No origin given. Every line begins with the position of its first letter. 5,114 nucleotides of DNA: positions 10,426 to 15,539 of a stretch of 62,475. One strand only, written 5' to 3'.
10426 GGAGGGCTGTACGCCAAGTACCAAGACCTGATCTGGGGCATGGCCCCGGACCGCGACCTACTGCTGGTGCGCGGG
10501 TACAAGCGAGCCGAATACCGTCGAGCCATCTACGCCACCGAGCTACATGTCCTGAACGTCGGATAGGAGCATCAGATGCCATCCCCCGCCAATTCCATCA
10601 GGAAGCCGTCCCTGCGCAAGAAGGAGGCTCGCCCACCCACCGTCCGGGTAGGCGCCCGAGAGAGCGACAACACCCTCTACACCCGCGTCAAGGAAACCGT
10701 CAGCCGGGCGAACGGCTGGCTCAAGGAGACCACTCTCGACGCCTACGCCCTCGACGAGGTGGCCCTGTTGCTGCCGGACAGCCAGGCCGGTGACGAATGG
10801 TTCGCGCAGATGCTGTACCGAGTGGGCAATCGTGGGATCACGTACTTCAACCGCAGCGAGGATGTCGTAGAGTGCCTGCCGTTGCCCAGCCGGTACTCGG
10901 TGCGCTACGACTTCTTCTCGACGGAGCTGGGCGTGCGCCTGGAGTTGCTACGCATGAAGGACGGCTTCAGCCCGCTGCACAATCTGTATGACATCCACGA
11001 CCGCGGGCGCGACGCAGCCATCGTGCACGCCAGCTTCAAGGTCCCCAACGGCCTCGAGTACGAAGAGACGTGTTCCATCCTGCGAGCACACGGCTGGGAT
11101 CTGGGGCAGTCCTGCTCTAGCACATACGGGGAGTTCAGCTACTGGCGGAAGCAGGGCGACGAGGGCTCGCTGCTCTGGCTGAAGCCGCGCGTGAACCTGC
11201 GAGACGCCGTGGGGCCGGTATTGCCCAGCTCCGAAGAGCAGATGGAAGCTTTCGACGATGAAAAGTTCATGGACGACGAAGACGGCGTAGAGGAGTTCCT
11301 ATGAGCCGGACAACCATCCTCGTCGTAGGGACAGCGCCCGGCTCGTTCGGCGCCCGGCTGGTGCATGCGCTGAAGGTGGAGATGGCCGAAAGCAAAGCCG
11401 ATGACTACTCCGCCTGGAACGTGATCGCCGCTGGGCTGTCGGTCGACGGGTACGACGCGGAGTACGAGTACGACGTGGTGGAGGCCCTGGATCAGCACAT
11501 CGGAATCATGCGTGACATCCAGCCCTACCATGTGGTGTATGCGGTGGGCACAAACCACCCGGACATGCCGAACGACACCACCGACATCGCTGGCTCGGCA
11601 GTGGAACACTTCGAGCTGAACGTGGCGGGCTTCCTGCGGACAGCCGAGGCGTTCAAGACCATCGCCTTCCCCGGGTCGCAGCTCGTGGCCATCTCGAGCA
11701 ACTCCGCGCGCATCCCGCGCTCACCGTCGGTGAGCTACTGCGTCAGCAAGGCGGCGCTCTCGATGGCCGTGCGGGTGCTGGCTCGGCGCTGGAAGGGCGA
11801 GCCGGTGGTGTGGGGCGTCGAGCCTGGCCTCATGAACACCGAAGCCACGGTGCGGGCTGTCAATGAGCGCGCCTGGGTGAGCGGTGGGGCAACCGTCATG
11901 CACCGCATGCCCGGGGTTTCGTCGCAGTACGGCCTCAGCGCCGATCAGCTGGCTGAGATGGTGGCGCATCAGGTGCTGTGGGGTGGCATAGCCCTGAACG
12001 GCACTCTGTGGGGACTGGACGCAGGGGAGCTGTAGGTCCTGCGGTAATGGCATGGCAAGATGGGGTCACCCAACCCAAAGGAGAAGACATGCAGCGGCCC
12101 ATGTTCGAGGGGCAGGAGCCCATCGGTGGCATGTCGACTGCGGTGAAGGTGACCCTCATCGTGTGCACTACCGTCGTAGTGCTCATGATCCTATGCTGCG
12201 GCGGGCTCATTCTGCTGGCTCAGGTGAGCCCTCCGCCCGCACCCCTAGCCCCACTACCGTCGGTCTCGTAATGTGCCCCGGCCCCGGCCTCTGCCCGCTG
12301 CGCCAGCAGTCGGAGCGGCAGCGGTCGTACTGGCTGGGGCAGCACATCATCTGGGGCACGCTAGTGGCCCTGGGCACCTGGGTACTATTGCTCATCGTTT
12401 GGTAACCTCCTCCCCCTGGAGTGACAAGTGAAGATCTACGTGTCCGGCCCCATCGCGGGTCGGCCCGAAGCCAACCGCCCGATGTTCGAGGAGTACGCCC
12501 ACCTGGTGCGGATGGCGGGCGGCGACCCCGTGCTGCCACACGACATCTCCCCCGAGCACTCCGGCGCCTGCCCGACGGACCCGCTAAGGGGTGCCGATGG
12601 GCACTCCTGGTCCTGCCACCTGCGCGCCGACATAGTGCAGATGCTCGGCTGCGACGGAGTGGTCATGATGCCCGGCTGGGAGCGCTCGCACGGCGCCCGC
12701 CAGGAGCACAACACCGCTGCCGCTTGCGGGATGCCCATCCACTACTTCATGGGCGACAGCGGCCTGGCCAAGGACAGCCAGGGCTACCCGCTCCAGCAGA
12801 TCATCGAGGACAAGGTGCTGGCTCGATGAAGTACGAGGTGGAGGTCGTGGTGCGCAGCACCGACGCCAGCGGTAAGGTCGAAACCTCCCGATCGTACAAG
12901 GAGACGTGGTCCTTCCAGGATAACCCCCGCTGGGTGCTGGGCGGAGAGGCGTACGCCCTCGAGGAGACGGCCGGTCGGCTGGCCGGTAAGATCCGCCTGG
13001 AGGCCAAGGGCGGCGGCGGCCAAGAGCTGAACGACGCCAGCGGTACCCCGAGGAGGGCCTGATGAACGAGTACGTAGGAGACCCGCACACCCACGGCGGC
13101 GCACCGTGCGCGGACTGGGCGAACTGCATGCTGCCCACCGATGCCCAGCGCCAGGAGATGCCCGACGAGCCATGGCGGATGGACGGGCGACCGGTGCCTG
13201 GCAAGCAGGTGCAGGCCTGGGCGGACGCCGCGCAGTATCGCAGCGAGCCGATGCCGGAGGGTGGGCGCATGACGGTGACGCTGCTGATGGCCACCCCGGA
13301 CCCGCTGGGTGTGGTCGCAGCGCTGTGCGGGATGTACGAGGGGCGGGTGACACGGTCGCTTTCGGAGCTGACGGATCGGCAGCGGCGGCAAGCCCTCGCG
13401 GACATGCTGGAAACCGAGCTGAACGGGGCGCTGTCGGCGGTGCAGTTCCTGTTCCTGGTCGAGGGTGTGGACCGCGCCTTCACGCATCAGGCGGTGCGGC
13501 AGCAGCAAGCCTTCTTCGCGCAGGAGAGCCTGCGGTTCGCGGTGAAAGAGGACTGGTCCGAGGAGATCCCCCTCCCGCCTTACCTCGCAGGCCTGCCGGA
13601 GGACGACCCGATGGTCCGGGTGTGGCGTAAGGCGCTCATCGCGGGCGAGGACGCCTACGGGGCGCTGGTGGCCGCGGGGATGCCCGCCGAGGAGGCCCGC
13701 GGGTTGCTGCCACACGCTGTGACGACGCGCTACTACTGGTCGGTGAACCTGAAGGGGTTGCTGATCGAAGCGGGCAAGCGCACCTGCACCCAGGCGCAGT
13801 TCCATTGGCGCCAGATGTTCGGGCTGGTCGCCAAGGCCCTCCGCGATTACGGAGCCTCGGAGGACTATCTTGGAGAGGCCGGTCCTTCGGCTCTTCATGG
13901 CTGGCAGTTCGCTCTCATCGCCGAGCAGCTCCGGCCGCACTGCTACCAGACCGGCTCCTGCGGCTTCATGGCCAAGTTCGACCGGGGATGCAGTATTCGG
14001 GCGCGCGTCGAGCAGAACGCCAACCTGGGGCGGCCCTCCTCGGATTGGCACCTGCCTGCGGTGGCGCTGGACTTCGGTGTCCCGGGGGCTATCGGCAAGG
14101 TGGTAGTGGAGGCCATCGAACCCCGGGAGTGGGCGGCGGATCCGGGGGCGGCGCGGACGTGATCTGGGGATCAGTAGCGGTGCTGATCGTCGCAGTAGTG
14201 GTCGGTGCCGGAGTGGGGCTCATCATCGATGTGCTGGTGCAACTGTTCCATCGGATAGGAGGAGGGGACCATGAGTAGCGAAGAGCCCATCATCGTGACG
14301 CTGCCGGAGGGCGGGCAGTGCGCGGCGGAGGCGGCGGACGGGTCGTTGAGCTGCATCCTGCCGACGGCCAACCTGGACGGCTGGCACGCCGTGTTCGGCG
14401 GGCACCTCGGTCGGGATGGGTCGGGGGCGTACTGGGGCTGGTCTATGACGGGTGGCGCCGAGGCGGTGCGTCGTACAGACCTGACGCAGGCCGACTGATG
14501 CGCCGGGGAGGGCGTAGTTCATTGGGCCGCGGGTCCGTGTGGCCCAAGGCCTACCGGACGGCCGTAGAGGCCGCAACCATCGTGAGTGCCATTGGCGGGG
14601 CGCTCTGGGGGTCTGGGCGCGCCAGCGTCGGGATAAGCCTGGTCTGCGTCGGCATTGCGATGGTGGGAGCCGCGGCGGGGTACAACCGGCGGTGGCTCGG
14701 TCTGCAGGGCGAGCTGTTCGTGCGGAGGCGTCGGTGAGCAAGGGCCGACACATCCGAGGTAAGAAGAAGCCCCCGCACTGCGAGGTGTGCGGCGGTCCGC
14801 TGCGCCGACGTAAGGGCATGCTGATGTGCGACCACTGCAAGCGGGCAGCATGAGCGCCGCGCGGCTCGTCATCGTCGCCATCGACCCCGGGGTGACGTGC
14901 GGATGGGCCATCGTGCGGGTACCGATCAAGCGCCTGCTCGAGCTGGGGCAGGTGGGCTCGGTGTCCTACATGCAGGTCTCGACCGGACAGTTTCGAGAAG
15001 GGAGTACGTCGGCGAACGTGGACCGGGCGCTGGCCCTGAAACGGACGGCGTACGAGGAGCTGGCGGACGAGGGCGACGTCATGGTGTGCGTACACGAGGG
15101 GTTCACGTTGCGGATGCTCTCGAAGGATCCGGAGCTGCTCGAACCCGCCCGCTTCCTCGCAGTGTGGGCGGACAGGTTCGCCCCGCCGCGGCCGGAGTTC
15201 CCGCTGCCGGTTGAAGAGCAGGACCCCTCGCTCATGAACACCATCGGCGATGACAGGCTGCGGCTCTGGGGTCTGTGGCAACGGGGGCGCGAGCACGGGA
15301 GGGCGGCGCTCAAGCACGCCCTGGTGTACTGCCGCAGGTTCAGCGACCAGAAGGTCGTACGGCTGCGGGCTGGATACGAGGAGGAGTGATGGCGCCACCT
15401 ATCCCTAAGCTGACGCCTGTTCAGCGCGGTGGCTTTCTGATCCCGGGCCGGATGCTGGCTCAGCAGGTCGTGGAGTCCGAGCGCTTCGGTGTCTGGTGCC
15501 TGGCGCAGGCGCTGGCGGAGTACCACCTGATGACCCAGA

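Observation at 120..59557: Genome-wide, strand-polar repeat: pyrimidine/C-rich tract followed by (C/T)TCGCAG, at least 25 copies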

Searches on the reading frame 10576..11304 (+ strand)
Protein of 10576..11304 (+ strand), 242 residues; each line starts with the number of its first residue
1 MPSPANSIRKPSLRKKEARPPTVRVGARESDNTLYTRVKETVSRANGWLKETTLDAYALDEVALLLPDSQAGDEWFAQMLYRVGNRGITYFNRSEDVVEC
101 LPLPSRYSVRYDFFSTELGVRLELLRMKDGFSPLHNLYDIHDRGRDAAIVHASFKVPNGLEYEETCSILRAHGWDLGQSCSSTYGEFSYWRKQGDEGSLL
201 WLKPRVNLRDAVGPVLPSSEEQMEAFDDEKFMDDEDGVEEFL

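Call 21: search_protein_families(library=pfam, proteins=[window:10576-11304:+], max_evalue=0.01)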
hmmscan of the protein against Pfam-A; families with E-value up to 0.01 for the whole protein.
window:10576-11304:+ (242 aa): 0 families

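Call 48: search_protein_families(library=phrogs, proteins=[window:10576-11304:+], max_evalue=0.001)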
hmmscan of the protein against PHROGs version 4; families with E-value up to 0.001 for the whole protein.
window:10576-11304:+ (242 aa): 0 families

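Call 68: search_solved_structures(query=window:10576-11304:+, max_evalue=1)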
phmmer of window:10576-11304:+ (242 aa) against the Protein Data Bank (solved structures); distinct sequences matched with E-value up to 1: 4.
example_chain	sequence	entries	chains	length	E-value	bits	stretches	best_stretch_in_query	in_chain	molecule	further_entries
2a6v_A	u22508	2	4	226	0.033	17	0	152-212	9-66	Emp46p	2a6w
2a6x_A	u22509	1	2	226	0.033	17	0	152-212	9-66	Emp46p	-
8p7a_A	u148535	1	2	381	0.69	12.7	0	84-135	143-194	Oxysterol-binding protein-related protein 8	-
1ri8_A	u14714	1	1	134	0.79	12.5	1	145-194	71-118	camelid ANTIBODY HEAVY CHAIN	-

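Call 72: find_homologous_proteins(query=window:10576-11304:+, max_evalue=0.00001)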
Query window:10576-11304:+ (242 aa): 58 proteins with E <= 0.00001 among 360 candidates.
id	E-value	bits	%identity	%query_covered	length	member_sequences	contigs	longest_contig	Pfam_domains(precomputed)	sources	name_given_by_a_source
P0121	5.6e-162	555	100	100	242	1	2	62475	-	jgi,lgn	jgi:hypothetical protein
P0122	8.9e-65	237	58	77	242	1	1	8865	-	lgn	-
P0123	2.9e-62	228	54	83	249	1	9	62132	-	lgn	-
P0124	1.0e-61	227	55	79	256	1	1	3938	-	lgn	-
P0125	3.2e-61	225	55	80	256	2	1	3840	-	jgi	-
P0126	3.8e-61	225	52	92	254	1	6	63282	-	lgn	-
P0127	4.4e-61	225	53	88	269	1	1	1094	-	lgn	-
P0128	5.4e-61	224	51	84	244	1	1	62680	-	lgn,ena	-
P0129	1.3e-60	223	58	77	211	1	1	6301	-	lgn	-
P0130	5.8e-60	221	52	88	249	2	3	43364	-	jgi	jgi:hypothetical protein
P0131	5.3e-59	218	50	92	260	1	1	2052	-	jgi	jgi:hypothetical protein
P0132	4.6e-58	215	53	77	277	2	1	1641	-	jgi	jgi:hypothetical protein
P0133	6.8e-58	214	50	91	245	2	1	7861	-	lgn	-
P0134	8.3e-58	214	49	95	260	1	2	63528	-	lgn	-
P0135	1.1e-57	213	54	82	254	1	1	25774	-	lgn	-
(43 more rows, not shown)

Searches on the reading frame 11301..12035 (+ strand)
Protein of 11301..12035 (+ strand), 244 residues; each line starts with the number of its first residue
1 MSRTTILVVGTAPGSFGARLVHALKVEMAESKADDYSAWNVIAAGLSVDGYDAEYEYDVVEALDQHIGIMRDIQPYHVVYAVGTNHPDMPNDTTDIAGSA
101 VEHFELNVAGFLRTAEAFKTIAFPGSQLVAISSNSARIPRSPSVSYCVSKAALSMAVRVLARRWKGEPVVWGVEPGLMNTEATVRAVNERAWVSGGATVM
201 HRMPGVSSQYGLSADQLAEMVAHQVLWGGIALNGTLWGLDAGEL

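Call 21: search_protein_families(library=pfam, proteins=[window:11301-12035:+], max_evalue=0.01)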
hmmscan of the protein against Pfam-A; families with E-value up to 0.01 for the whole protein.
window:11301-12035:+ (244 aa): 2 families
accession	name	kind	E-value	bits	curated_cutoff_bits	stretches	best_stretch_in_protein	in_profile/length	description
PF13561.12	adh_short_C2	-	1.1e-09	38.7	27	1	79-187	76-185/236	Enoyl-(Acyl carrier protein) reductase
PF00106.31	adh_short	-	1.4e-07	31.7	26.6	1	100-186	101-190/195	short chain dehydrogenase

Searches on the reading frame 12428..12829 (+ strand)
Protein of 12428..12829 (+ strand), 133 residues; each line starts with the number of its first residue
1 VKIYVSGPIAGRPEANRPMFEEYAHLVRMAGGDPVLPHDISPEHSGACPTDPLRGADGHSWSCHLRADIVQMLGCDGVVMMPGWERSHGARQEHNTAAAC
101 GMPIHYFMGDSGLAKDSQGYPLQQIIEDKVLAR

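Call 21: search_protein_families(library=pfam, proteins=[window:12428-12829:+], max_evalue=0.01)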
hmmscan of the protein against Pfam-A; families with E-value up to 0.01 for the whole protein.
window:12428-12829:+ (133 aa): 4 families
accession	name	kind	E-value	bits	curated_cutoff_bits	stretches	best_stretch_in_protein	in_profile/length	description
PF14359.12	DUF4406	-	7.3e-19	68.4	22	1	1-106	1-91/91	Domain of unknown function (DUF4406)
PF24963.1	DUF7768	-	1.9e-05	25.4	26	1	2-107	2-98/98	Domain of unknown function (DUF7768)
PF09152.16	DUF1937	-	0.0014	19.6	23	1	23-105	33-112/116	Domain of unknown function (DUF1937)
PF05014.21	Nuc_deoxyrib_tr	-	0.0029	18.2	28.8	1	3-121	1-113/117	Nucleoside 2-deoxyribosyltransferase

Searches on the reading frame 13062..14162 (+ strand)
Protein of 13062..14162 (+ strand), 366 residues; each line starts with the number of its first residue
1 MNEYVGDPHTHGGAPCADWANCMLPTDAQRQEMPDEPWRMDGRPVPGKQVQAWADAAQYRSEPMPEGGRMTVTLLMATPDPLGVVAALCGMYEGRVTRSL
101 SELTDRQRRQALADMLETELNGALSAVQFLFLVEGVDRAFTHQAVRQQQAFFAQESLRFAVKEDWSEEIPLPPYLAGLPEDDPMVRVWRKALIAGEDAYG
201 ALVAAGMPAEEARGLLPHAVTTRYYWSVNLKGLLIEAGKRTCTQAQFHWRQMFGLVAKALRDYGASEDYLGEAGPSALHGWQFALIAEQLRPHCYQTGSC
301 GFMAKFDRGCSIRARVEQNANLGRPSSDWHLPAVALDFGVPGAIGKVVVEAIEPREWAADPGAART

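Call 21: search_protein_families(library=pfam, proteins=[window:13062-14162:+], max_evalue=0.01)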
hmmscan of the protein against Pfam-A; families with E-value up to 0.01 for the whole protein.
window:13062-14162:+ (366 aa): 1 family
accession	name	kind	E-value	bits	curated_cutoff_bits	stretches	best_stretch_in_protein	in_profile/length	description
PF02511.20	Thy1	-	1.4e-24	87.4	24.8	1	74-261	2-186/191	Thymidylate synthase complementing protein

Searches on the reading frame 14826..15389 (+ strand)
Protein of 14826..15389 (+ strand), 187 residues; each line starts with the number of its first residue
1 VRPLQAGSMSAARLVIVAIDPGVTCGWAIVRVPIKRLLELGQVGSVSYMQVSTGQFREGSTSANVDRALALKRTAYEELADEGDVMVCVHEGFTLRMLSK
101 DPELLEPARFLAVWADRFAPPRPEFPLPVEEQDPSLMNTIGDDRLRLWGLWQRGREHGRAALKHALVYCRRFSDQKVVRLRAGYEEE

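Call 47: search_protein_families(library=pfam, proteins=[window:14826-15389:+], max_evalue=0.01)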
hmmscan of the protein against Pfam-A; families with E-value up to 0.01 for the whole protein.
window:14826-15389:+ (187 aa): 0 families

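Call 69: search_solved_structures(query=window:14826-15389:+, max_evalue=1)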
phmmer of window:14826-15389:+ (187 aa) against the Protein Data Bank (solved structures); distinct sequences matched with E-value up to 1: 1.
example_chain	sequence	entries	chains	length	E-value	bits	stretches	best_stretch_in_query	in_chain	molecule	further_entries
9cly_A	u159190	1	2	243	0.55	13.1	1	28-119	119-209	CylG protein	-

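Call 73: find_homologous_proteins(query=window:14826-15389:+, max_evalue=0.00001)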
Query window:14826-15389:+ (187 aa): 24 proteins with E <= 0.00001 among 479 candidates.
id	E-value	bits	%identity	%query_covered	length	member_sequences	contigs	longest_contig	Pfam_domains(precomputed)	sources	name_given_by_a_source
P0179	3.0e-115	400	100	96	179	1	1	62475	-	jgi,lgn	jgi:hypothetical protein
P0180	1.7e-99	349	88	96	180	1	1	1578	-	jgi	jgi:hypothetical protein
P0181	9.7e-98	343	84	96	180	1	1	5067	-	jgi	jgi:hypothetical protein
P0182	2.1e-90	319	80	96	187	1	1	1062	-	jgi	jgi:hypothetical protein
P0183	1.3e-89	317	79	95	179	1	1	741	-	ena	-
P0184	2.1e-89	316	81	95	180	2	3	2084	-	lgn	-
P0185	2.4e-84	300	76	96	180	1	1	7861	-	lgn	-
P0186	1.5e-83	297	76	93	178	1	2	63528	-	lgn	-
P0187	1.5e-83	297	75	96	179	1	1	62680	-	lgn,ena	-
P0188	7.2e-83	295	76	93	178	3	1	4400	-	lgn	-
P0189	1.6e-82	294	74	94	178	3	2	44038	-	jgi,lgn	jgi:hypothetical protein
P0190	8.4e-82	291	74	94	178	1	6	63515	-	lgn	-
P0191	1.1e-81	291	76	96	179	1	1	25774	-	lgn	-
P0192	6.2e-81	289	74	96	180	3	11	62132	-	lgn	-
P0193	1.0e-80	288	72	95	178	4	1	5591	-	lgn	-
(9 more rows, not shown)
